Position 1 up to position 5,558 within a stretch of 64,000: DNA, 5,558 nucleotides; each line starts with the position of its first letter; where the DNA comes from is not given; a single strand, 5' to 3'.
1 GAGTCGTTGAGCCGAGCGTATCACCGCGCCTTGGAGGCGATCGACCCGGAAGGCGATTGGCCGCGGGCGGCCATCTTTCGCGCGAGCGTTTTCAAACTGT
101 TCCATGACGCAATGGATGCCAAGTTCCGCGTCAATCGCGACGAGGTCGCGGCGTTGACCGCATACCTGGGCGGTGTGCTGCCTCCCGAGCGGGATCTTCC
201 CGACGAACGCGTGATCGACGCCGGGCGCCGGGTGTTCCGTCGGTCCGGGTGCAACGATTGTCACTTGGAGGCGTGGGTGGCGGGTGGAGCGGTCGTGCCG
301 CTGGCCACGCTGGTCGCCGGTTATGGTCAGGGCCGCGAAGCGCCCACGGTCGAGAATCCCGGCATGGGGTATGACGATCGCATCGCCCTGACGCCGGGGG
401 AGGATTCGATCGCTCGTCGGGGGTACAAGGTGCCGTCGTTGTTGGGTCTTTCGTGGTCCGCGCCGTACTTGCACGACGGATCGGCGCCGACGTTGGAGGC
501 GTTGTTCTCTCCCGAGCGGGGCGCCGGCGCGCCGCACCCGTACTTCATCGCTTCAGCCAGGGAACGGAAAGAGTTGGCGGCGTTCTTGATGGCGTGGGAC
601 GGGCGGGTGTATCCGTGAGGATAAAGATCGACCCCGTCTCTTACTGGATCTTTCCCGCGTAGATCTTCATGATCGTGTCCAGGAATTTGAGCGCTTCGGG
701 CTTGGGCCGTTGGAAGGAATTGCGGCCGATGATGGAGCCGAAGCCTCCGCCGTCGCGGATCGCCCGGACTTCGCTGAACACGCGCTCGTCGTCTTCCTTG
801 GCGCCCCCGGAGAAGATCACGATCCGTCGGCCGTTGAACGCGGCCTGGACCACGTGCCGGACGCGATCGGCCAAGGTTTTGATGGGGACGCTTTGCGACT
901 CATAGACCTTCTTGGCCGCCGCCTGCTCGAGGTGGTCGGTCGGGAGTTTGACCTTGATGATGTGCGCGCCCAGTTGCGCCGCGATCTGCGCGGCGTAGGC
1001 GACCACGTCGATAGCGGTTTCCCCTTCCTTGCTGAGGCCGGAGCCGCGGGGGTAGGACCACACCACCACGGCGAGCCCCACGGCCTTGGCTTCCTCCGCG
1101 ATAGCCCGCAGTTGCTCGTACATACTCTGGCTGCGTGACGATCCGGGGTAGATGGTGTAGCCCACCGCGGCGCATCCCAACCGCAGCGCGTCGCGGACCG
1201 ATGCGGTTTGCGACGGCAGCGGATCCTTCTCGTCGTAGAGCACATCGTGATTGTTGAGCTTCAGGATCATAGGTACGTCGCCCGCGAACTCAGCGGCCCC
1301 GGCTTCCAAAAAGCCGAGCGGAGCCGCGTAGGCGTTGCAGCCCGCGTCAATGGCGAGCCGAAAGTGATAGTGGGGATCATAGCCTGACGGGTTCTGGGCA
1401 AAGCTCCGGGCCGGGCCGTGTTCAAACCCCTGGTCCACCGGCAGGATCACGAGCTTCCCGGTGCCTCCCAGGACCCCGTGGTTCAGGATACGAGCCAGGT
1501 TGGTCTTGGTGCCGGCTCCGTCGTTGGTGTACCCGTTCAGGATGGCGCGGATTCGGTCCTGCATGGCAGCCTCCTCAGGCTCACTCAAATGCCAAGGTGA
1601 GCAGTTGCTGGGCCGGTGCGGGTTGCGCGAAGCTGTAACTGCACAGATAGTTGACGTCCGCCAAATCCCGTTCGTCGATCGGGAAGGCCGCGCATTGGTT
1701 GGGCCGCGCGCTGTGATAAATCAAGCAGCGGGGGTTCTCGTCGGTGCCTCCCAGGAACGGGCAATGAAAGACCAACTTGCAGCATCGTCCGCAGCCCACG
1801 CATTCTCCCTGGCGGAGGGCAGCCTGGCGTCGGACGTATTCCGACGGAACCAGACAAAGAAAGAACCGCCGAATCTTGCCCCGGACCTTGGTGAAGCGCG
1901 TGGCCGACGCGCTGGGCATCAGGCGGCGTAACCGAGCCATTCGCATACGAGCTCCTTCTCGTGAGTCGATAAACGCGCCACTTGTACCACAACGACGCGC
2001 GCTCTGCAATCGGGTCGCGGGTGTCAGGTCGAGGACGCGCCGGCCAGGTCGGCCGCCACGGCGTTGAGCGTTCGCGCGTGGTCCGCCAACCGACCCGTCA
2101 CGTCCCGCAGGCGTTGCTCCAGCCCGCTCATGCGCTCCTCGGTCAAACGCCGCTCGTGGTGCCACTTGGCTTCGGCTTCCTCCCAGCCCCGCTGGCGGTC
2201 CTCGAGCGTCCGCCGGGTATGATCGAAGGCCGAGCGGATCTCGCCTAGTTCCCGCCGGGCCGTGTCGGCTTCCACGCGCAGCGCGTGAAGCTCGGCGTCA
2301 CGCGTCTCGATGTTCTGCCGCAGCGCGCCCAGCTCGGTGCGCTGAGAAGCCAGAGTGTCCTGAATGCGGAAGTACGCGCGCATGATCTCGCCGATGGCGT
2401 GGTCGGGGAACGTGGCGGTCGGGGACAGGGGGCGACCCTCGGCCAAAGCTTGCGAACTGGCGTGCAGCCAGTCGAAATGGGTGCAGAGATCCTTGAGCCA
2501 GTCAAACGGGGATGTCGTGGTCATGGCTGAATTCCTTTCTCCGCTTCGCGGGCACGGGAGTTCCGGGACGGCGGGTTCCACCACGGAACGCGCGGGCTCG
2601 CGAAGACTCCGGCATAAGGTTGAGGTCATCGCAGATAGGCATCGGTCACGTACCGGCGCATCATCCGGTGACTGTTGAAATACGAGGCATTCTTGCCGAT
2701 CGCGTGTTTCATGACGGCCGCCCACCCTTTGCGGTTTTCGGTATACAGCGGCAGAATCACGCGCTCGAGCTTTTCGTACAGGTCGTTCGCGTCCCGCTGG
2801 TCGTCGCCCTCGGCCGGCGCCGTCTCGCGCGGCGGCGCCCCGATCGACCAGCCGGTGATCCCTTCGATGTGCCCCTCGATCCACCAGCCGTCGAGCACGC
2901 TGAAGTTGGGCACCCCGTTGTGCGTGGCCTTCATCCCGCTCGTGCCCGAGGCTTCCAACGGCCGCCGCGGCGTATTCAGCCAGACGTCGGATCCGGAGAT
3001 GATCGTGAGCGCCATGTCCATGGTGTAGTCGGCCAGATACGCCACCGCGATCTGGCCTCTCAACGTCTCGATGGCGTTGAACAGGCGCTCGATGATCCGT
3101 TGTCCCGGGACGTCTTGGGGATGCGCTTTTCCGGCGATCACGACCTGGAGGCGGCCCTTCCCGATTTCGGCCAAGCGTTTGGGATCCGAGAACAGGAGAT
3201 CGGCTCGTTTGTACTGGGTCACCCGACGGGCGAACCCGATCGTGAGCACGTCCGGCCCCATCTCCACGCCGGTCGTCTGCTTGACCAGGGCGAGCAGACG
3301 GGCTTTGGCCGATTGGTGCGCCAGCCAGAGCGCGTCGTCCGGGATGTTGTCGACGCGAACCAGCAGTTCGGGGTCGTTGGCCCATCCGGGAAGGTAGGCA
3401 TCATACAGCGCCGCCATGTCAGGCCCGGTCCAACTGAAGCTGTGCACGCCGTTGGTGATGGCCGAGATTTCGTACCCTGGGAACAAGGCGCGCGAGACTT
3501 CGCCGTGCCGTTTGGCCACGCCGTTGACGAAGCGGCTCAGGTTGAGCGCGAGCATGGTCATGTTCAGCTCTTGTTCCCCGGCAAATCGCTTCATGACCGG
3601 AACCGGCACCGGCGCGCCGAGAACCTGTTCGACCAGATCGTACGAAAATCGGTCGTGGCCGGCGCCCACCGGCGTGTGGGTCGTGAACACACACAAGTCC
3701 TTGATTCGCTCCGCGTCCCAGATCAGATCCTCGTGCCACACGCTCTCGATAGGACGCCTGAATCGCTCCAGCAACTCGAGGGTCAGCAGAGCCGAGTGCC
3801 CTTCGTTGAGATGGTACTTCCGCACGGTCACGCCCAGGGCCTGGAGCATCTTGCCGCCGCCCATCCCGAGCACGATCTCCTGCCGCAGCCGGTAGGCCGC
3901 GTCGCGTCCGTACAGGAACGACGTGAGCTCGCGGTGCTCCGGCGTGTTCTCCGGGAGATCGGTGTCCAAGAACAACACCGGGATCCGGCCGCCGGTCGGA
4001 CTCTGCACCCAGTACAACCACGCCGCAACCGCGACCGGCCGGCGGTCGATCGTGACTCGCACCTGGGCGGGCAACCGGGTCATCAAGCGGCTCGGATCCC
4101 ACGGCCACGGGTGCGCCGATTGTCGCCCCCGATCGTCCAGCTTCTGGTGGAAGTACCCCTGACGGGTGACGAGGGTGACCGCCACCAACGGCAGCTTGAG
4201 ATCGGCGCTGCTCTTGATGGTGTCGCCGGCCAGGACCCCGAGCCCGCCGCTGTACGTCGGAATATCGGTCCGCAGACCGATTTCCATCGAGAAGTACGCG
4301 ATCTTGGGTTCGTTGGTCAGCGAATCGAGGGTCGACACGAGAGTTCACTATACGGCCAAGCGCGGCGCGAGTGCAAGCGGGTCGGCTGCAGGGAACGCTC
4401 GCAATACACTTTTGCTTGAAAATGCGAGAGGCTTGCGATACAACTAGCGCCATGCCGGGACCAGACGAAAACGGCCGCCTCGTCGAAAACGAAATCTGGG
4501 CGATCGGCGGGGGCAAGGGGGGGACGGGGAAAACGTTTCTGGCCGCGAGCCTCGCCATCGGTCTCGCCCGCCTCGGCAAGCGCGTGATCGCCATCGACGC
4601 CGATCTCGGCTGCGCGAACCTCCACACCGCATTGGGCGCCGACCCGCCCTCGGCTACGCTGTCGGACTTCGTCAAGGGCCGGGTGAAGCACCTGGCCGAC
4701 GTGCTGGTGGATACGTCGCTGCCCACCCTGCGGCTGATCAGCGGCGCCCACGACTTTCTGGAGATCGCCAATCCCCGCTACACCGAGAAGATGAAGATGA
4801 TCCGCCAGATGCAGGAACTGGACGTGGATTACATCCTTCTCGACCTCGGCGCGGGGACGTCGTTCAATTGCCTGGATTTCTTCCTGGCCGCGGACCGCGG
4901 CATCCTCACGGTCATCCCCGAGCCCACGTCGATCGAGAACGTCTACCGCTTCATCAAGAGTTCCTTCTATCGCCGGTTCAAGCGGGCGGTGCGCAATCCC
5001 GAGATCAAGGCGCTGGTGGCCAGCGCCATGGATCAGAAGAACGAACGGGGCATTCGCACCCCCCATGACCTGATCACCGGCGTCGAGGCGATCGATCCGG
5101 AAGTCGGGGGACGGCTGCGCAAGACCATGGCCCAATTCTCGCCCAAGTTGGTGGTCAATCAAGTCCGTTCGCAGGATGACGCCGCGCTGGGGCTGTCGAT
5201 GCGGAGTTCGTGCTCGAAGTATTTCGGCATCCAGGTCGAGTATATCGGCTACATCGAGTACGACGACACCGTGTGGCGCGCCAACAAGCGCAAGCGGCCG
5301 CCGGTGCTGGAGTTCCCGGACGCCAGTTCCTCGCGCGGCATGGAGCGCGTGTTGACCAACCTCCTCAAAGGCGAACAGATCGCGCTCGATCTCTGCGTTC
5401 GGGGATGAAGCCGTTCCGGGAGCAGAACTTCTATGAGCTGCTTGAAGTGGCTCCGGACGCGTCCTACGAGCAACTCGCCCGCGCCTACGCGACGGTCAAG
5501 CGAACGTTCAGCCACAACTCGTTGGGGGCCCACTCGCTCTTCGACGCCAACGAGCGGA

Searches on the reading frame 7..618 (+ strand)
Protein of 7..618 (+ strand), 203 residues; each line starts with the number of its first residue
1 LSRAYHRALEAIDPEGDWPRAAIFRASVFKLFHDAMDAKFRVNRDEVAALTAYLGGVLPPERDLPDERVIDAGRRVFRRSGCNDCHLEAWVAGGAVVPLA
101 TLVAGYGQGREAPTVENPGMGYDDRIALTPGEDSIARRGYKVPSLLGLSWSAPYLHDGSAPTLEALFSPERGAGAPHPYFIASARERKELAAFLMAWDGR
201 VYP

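Call 10: search_protein_families(library=ncbifam, proteins=[window:7-618:+], max_evalue=0.00001)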
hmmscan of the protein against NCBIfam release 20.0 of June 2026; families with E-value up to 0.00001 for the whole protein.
window:7-618:+ (203 aa): 1 family
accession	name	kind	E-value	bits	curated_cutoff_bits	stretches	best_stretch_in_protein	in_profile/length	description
NF040606.1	CytoC_perox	subfamily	1.4e-07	31.1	150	0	136-170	422-456/524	di-heme-cytochrome C peroxidase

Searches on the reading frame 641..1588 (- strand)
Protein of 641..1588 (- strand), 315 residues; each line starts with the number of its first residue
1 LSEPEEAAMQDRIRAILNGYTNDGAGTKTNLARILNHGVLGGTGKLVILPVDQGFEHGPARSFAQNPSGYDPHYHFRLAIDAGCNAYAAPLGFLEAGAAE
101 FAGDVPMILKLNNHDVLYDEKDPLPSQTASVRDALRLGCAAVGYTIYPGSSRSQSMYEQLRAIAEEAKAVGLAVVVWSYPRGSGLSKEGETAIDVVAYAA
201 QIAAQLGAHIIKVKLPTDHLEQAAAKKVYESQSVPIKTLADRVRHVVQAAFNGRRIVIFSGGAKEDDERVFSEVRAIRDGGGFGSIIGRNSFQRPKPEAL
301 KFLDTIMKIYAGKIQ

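Call 10: search_protein_families(library=ncbifam, proteins=[window:641-1588:-], max_evalue=0.00001)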
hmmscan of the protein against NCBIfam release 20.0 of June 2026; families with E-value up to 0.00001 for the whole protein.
window:641-1588:- (315 aa): 10 families
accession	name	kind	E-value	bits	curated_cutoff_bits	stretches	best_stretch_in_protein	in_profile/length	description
NF006704.0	PRK09250.1-1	equivalog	4.8e-155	515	277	1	9-312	3-307/308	class I fructose-bisphosphate aldolase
NF006707.0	PRK09250.1-4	equivalog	7.4e-56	189.7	327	1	28-311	53-348/355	class I fructose-bisphosphate aldolase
NF006706.0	PRK09250.1-3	equivalog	3.7e-47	160.9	664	1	28-311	50-343/350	class I fructose-bisphosphate aldolase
NF006705.0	PRK09250.1-2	equivalog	3.9e-45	154.2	682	1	30-311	52-342/349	class I fructose-bisphosphate aldolase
NF005556.0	PRK07226.1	subfamily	3.9e-36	124.8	241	1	26-236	5-199/267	2-amino-3,7-dideoxy-D-threo-hept-6-ulosonate synthase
NF005321.0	PRK06852.1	equivalog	7.9e-35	120.4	420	1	40-310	31-291/308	aldolase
NF040816.1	Fbpase1_Arch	equivalog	3.7e-33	115.1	430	1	24-215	5-186/271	class I fructose-bisphosphate aldolase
TIGR01949.1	ADH_synth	equivalog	6.1e-24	85.1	299.45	1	26-218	2-178/255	2-amino-3,7-dideoxy-D-threo-hept-6-ulosonate synthase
NF041223.1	BagB_FevI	exception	2e-13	50.1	500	1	45-239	23-205/257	bagremycin/ferroverdin biosynthesis DhnA-type aldolase BagB/FevI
NF006081.0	PRK08227.1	equivalog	9.9e-12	44.7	297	1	13-225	22-216/291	3-hydroxy-5-phosphonooxypentane-2,4-dione thiolase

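Call 14: find_encoding_contigs(protein=window:641-1588:-, flank=10000, max_places=4)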
Protein window:641-1588:- (315 aa): no gene with exactly this product is on record in the collection.

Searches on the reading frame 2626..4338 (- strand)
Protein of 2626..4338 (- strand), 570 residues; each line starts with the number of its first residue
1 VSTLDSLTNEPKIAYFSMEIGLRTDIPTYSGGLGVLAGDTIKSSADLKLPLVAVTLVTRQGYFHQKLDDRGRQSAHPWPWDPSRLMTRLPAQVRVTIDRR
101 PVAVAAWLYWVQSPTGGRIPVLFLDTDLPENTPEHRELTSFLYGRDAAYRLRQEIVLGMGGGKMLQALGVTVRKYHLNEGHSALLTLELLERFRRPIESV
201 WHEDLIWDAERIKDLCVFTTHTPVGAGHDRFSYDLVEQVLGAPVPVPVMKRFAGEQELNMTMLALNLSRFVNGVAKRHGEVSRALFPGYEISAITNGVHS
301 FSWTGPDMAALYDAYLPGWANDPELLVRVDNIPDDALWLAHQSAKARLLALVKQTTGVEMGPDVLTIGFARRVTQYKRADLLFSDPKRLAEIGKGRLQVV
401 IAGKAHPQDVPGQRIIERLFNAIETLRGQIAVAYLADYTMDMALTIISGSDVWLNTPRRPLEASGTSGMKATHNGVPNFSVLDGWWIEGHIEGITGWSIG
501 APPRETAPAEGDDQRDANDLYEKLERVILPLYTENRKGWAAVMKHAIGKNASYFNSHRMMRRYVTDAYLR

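Call 10: search_protein_families(library=ncbifam, proteins=[window:2626-4338:-], max_evalue=0.00001)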
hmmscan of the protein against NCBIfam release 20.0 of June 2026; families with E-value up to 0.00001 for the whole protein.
window:2626-4338:- (570 aa): 5 families
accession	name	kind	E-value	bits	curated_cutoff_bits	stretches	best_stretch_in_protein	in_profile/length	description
TIGR02094.1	more_P_ylases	subfamily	3.9e-158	527.9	191.7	1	13-569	1-599/600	alpha-glucan family phosphorylase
NF041129.1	maldex_phorlase_Thcocales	equivalog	2.7e-128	429.4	1500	1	11-569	97-685/816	maltodextrin phosphorylase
TIGR02093.1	P_ylase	subfamily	1.1e-20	73.3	552.9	1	255-488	412-674/804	glycogen/starch/alpha-glucan family phosphorylase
NF011561.0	PRK14985.1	equivalog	5.6e-14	51.3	1273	1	255-488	405-667/800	maltodextrin phosphorylase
NF011562.0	PRK14986.1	equivalog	1.4e-07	30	1546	0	257-488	420-680/815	glycogen phosphorylase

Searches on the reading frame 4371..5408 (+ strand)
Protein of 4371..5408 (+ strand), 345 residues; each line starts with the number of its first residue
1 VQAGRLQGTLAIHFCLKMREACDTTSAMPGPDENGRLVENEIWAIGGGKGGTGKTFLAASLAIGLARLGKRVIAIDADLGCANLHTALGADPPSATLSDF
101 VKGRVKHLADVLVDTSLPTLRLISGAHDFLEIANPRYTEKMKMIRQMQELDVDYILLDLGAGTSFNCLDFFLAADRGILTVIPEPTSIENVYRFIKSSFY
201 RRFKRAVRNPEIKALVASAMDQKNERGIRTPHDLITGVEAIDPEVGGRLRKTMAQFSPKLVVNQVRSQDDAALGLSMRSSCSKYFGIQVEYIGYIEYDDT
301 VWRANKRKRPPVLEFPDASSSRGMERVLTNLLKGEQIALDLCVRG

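Call 10: search_protein_families(library=ncbifam, proteins=[window:4371-5408:+], max_evalue=0.00001)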
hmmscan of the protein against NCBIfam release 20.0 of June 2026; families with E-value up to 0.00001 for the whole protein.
window:4371-5408:+ (345 aa): 14 families
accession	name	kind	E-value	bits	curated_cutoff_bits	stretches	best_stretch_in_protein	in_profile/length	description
TIGR01969.1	minD_arch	subfamily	6.8e-23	81.1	201.75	1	44-193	4-150/251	cell division ATPase MinD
TIGR01968.1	minD_bact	equivalog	1.2e-18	67.4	212.9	1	41-195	2-155/261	septum site-determining protein MinD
NF008079.0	PRK10818.1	equivalog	1.2e-12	47.7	508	1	43-201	5-165/270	septum site-determining protein MinD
TIGR03018.1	pepcterm_TyrKin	hypoth_equivalog_domain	4.3e-11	42.5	230.65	1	44-126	39-121/207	XrtA-associated tyrosine autokinase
NF047398.1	AAA_KGGVGR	domain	1.1e-08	35.6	90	1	43-99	5-63/190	KGGVGR-motif variant AAA ATPase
TIGR01005.1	eps_transp_fam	subfamily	8.1e-08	30.9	411.7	1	39-161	545-665/754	exopolysaccharide transport protein family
TIGR01007.1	eps_fam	subfamily_domain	9.8e-08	31.8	108.05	1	42-126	19-102/204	polysaccharide biosynthesis tyrosine autokinase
NF041136.1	MrpORP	equivalog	1.3e-07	31.3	450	1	45-195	10-160/365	iron-sulfur cluster carrier protein MrpORP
TIGR03029.1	EpsG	equivalog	6.9e-07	28.7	313.8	1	39-107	102-169/274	chain length determinant protein tyrosine kinase EpsG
NF041546.1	ParA_partition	equivalog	1.2e-06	28.2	180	0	47-78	6-37/203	ParA family partition ATPase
TIGR03371.1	cellulose_yhjQ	equivalog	1.4e-06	28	157.85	1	44-94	5-54/246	cellulose biosynthesis protein BcsQ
NF008568.0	PRK11519.1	equivalog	2.8e-06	25.8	1068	1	39-124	525-608/720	tyrosine-protein kinase Wzc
NF053622.1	ATPseBagAMYCTU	equivalog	3.3e-06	26.8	400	1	47-76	13-42/325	ATPase BagA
NF008669.0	PRK11670.1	equivalog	3.3e-06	26.2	348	1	41-163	108-227/369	iron-sulfur cluster carrier protein ApbC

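Call 35: search_protein_families(library=ncbifam, proteins=[window:4371-5408:+], max_evalue=0.01)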
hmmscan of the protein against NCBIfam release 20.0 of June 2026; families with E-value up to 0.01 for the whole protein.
window:4371-5408:+ (345 aa): 22 families
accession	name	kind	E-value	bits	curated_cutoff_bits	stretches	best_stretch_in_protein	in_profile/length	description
TIGR01969.1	minD_arch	subfamily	6.8e-23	81.1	201.75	1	44-193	4-150/251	cell division ATPase MinD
TIGR01968.1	minD_bact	equivalog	1.2e-18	67.4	212.9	1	41-195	2-155/261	septum site-determining protein MinD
NF008079.0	PRK10818.1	equivalog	1.2e-12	47.7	508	1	43-201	5-165/270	septum site-determining protein MinD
TIGR03018.1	pepcterm_TyrKin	hypoth_equivalog_domain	4.3e-11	42.5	230.65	1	44-126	39-121/207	XrtA-associated tyrosine autokinase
NF047398.1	AAA_KGGVGR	domain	1.1e-08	35.6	90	1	43-99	5-63/190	KGGVGR-motif variant AAA ATPase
TIGR01005.1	eps_transp_fam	subfamily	8.1e-08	30.9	411.7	1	39-161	545-665/754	exopolysaccharide transport protein family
TIGR01007.1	eps_fam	subfamily_domain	9.8e-08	31.8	108.05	1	42-126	19-102/204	polysaccharide biosynthesis tyrosine autokinase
NF041136.1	MrpORP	equivalog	1.3e-07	31.3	450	1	45-195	10-160/365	iron-sulfur cluster carrier protein MrpORP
TIGR03029.1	EpsG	equivalog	6.9e-07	28.7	313.8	1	39-107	102-169/274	chain length determinant protein tyrosine kinase EpsG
NF041546.1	ParA_partition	equivalog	1.2e-06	28.2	180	1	47-78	6-37/203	ParA family partition ATPase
TIGR03371.1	cellulose_yhjQ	equivalog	1.4e-06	28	157.85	1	44-94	5-54/246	cellulose biosynthesis protein BcsQ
NF008568.0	PRK11519.1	equivalog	2.8e-06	25.8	1068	1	39-124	525-608/720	tyrosine-protein kinase Wzc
NF053622.1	ATPseBagAMYCTU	equivalog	3.3e-06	26.8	400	1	47-76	13-42/325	ATPase BagA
NF008669.0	PRK11670.1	equivalog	3.3e-06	26.2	348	1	41-163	108-227/369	iron-sulfur cluster carrier protein ApbC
TIGR03453.1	partition_RepA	equivalog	2e-05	23.6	348.45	1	43-132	107-202/387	plasmid partitioning protein RepA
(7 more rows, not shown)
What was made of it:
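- Tried and rejected: It is MinD-like (81 bits) and lies among housekeeping genes (calls 10, 35).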
